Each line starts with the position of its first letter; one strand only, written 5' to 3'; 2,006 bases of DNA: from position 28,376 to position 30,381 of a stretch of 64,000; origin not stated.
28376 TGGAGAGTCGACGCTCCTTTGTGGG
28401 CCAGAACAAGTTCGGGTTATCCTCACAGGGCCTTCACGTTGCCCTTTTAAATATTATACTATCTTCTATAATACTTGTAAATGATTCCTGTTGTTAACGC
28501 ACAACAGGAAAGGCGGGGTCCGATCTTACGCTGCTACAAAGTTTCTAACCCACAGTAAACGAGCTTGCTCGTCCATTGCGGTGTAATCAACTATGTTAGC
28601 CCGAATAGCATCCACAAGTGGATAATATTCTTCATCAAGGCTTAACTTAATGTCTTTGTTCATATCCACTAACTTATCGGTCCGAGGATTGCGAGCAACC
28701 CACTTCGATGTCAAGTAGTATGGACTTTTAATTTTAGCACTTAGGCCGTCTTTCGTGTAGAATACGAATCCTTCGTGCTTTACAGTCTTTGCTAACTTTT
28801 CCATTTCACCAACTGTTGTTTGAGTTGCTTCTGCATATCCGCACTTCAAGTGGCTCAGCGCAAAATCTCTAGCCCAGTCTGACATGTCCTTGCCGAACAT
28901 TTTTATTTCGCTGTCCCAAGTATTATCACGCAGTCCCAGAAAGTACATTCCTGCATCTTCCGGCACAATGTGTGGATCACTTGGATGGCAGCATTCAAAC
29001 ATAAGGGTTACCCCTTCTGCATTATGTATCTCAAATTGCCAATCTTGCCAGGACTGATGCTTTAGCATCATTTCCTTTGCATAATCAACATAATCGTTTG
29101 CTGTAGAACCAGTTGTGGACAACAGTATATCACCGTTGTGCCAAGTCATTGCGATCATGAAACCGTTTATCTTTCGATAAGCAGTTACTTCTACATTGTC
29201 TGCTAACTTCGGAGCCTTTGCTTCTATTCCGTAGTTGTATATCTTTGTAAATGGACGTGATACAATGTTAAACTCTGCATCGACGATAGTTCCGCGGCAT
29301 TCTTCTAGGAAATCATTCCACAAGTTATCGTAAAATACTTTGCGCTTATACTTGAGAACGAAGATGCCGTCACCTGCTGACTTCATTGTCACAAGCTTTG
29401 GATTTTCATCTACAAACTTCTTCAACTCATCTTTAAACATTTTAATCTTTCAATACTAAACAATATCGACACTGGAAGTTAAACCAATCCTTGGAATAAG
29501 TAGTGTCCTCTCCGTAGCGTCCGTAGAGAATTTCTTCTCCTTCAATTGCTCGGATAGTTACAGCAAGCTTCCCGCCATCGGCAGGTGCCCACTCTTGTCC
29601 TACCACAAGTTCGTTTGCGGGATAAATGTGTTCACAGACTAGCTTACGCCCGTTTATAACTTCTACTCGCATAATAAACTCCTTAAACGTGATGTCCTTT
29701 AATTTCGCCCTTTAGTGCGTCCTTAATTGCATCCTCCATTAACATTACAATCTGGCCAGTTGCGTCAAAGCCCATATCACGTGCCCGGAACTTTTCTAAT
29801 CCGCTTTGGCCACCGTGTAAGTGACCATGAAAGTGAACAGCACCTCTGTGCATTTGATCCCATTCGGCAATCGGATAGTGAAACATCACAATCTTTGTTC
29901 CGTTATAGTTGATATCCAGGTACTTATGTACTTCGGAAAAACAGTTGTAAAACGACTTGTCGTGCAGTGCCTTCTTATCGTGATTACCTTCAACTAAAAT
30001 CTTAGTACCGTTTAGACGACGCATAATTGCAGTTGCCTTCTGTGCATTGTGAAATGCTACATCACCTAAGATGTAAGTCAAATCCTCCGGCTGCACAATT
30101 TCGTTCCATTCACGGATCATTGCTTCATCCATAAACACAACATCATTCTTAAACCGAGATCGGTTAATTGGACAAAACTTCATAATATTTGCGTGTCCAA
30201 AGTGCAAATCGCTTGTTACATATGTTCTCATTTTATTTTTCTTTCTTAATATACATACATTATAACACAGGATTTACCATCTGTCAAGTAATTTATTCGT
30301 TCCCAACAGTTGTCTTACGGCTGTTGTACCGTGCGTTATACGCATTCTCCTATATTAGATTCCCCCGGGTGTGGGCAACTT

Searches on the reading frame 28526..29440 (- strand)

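Call 8: search_protein_families(library=phrogs, proteins=[window:28526-29440:-], max_evalue=0.001)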
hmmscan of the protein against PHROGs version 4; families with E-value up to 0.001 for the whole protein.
window:28526-29440:- (304 aa): 3 families
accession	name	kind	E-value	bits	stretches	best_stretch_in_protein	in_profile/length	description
phrog_562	-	tail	4.3e-52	178.3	1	16-291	25-318/377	RNA ligase and tail fiber protein attachment catalyst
phrog_8238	-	DNA, RNA and nucleotide metabolism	7.5e-22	78.2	1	7-248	418-676/737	RNA ligase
phrog_21952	-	DNA, RNA and nucleotide metabolism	1.4e-05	25.8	1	24-247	23-268/327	RNA ligase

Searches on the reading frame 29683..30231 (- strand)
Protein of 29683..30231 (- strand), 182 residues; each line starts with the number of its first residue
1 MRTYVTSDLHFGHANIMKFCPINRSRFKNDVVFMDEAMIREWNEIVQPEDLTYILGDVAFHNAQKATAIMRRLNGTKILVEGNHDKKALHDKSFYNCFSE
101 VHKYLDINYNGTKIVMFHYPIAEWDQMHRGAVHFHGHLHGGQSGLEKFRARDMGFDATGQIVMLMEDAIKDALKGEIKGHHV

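Call 96: search_protein_families(library=phrogs, proteins=[window:29683-30231:-], max_evalue=0.001)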
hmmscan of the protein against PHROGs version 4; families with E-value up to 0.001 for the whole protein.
window:29683-30231:- (182 aa): 1 family
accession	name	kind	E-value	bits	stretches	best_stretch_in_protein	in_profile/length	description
phrog_547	-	other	1.7e-49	169.1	1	1-178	29-205/245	phosphoesterase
